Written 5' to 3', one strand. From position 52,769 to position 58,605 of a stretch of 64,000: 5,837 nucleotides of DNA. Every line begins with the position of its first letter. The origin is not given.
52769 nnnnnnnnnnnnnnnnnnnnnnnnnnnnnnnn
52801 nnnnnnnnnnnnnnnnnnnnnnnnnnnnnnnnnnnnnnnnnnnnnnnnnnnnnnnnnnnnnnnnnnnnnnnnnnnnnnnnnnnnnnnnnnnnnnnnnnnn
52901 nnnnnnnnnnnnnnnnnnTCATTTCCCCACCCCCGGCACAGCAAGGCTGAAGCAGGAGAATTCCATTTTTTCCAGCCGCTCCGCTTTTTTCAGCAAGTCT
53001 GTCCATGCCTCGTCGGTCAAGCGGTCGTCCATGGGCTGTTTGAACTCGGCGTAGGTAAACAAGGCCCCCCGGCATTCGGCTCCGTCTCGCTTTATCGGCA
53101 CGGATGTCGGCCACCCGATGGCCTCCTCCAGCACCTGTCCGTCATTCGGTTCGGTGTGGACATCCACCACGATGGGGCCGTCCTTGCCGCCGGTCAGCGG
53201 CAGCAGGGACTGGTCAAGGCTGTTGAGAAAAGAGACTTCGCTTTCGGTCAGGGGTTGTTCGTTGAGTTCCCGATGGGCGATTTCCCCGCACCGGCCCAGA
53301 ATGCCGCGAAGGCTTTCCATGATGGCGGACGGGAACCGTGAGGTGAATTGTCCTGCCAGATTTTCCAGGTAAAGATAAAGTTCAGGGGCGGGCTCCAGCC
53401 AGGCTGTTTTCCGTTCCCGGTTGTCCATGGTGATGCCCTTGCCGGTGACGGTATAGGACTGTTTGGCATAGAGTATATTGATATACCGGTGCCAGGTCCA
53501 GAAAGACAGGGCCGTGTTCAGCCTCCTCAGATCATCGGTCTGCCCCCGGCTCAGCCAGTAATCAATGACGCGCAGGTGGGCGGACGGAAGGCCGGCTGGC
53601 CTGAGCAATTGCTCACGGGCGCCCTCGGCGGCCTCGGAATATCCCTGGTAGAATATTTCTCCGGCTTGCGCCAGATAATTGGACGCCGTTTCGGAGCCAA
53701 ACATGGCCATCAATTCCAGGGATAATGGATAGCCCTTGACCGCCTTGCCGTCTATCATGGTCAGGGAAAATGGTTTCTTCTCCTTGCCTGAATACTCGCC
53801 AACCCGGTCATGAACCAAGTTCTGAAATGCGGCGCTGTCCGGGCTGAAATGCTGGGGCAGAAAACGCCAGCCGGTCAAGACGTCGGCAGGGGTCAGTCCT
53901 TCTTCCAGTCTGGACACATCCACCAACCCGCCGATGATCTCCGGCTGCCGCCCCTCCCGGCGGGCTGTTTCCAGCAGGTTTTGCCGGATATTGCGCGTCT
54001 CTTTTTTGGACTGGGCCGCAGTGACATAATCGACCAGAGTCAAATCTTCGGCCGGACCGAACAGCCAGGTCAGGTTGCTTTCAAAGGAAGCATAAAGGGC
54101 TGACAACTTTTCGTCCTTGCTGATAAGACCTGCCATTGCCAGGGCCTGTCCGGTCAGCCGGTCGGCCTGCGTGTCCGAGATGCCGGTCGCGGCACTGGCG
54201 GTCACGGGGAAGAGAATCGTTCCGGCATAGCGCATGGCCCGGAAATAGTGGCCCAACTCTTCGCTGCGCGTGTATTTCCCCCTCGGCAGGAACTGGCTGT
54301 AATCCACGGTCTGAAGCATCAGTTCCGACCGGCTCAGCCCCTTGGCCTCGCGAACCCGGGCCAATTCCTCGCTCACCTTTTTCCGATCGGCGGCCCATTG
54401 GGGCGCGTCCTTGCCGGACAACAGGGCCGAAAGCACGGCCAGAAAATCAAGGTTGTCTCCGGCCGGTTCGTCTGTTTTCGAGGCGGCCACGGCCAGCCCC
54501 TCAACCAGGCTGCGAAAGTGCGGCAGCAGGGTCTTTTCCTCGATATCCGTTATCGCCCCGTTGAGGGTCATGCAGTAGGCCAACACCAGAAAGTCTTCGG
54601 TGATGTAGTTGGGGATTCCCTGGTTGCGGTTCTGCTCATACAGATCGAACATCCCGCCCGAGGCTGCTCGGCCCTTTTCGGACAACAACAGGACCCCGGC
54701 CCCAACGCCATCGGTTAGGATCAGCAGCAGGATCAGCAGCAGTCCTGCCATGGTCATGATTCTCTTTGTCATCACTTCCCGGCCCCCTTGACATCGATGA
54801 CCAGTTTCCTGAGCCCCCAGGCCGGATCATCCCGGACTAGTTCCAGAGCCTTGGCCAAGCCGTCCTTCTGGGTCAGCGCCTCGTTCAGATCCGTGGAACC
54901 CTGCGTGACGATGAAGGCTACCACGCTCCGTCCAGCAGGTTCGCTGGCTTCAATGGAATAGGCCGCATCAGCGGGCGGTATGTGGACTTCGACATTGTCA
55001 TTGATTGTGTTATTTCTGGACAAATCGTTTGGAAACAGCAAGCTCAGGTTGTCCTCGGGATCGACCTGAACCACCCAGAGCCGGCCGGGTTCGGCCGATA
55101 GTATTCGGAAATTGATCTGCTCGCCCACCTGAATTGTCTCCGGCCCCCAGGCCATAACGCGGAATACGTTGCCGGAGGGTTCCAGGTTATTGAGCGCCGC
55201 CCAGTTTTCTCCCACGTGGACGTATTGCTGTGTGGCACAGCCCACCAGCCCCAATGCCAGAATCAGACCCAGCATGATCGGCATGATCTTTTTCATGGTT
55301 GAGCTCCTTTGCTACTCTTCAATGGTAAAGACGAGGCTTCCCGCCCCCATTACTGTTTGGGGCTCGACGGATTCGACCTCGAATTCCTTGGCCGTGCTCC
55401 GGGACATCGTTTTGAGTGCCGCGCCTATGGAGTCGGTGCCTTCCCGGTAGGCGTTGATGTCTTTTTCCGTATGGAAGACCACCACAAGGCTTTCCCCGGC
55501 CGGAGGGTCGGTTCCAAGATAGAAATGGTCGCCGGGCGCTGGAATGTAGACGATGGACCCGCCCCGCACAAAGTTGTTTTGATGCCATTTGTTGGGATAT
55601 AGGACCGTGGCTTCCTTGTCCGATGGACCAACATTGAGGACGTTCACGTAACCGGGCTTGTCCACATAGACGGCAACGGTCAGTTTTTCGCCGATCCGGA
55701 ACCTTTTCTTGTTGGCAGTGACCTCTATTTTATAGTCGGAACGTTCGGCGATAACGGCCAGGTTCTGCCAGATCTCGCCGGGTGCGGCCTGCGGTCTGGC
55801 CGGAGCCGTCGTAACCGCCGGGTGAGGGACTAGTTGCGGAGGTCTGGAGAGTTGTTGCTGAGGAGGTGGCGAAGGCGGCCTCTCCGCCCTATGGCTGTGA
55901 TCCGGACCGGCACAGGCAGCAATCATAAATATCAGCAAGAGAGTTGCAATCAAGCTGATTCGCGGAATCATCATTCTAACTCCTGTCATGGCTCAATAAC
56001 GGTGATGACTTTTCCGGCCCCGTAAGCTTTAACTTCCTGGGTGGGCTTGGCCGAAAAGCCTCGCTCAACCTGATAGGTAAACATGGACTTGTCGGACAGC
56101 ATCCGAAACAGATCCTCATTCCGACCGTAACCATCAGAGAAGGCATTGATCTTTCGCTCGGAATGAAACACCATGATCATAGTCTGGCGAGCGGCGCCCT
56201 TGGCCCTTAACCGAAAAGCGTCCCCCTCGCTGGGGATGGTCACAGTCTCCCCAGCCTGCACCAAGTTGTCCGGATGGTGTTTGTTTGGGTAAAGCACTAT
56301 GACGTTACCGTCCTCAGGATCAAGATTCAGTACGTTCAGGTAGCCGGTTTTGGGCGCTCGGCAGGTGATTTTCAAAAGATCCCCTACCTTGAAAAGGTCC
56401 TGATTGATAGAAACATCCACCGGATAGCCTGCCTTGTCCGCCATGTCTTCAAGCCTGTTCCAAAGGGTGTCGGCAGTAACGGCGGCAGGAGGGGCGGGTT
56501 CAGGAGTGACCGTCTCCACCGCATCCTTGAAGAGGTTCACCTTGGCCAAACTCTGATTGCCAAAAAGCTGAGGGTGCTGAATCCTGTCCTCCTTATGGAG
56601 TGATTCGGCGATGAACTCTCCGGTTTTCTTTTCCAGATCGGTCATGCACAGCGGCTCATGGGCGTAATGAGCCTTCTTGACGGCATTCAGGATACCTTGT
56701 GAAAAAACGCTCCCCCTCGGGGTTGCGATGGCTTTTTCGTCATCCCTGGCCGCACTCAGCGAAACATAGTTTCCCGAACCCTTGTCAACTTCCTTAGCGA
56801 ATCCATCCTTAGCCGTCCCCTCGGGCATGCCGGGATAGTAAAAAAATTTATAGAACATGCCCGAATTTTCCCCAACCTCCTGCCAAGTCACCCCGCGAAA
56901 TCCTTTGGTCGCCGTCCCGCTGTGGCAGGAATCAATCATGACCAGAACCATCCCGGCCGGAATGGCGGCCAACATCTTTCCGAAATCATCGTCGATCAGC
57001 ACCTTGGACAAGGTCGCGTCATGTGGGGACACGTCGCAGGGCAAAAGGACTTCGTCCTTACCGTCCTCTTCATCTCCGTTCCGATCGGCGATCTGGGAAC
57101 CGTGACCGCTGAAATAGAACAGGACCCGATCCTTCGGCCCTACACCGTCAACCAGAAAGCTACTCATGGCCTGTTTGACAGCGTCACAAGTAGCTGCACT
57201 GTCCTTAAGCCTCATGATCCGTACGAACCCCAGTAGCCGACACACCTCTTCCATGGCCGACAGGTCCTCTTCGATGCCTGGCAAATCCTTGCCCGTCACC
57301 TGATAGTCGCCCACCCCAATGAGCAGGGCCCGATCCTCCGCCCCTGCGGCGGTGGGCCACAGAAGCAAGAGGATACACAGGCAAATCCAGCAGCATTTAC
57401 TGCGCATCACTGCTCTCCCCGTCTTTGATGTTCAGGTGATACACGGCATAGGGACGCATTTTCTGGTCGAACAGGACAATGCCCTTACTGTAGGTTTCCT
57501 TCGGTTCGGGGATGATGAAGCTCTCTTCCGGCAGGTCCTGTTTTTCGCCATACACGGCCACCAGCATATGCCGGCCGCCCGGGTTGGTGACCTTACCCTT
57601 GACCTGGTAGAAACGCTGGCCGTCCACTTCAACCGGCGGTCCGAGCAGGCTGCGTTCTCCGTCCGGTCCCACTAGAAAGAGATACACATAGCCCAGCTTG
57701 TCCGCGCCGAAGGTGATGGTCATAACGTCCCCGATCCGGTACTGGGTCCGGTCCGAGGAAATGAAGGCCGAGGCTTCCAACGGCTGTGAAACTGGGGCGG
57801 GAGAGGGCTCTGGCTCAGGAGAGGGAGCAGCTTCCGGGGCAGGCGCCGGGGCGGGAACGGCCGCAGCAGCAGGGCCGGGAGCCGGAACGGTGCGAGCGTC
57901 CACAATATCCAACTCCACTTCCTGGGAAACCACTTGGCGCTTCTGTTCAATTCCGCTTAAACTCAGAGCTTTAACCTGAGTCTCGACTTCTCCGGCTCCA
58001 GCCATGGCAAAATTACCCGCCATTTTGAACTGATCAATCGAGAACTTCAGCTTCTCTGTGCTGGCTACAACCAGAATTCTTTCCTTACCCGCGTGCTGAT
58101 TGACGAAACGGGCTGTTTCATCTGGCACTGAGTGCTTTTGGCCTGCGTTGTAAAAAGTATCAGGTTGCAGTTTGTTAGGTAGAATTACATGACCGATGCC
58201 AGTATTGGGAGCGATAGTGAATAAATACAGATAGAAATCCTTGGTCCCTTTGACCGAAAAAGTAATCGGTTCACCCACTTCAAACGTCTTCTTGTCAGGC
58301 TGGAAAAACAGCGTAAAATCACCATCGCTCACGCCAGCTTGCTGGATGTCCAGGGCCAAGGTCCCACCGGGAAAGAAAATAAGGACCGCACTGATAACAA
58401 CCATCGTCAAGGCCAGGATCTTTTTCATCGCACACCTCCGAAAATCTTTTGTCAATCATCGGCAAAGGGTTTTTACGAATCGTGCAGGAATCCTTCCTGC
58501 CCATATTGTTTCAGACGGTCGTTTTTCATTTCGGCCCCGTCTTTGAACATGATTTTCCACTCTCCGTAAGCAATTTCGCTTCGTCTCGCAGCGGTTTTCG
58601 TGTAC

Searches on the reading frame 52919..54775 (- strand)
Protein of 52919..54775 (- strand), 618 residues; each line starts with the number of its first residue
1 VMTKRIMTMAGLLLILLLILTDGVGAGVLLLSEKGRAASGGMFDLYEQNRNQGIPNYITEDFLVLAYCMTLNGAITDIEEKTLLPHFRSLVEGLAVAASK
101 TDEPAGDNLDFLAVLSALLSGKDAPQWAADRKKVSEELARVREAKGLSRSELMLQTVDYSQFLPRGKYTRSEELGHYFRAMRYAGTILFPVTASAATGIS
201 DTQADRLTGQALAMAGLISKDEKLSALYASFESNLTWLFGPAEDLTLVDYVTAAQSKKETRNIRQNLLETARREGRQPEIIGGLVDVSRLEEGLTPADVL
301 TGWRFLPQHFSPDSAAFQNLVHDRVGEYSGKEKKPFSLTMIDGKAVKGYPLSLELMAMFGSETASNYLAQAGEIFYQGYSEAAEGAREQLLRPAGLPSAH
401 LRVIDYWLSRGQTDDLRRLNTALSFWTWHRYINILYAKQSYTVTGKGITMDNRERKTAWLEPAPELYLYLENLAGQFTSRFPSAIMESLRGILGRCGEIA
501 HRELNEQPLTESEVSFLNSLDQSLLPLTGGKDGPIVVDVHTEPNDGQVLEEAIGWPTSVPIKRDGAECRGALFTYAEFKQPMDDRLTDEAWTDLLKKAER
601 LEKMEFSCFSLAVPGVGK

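Call 21: search_protein_families(library=pfam, proteins=[window:52919-54775:-], max_evalue=0.001)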
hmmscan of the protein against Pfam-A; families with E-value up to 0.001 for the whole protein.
window:52919-54775:- (618 aa): 1 family
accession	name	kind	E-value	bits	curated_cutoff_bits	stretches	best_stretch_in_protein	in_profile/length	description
PF11369.13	DUF3160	-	6.4e-87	293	25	2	41-388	23-368/632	Protein of unknown function (DUF3160)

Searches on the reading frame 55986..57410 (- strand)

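Call 21: search_protein_families(library=pfam, proteins=[window:55986-57410:-], max_evalue=0.001)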
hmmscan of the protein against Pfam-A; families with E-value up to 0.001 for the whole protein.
window:55986-57410:- (474 aa): 2 families
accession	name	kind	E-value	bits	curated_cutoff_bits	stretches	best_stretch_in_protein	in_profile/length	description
PF00656.27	Peptidase_C14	-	3.5e-21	76.4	21.4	1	27-248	3-195/233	Caspase domain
PF14326.11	DUF4384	-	1.5e-16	60.7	27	1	340-419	2-80/81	Domain of unknown function (DUF4384)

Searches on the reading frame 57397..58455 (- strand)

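Call 21: search_protein_families(library=pfam, proteins=[window:57397-58455:-], max_evalue=0.001)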
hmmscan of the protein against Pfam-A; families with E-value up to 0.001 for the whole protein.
window:57397-58455:- (352 aa): 1 family
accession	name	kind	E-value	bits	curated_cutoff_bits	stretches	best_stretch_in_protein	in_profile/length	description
PF14326.11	DUF4384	-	5.7e-26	90.8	27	2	57-134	1-80/81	Domain of unknown function (DUF4384)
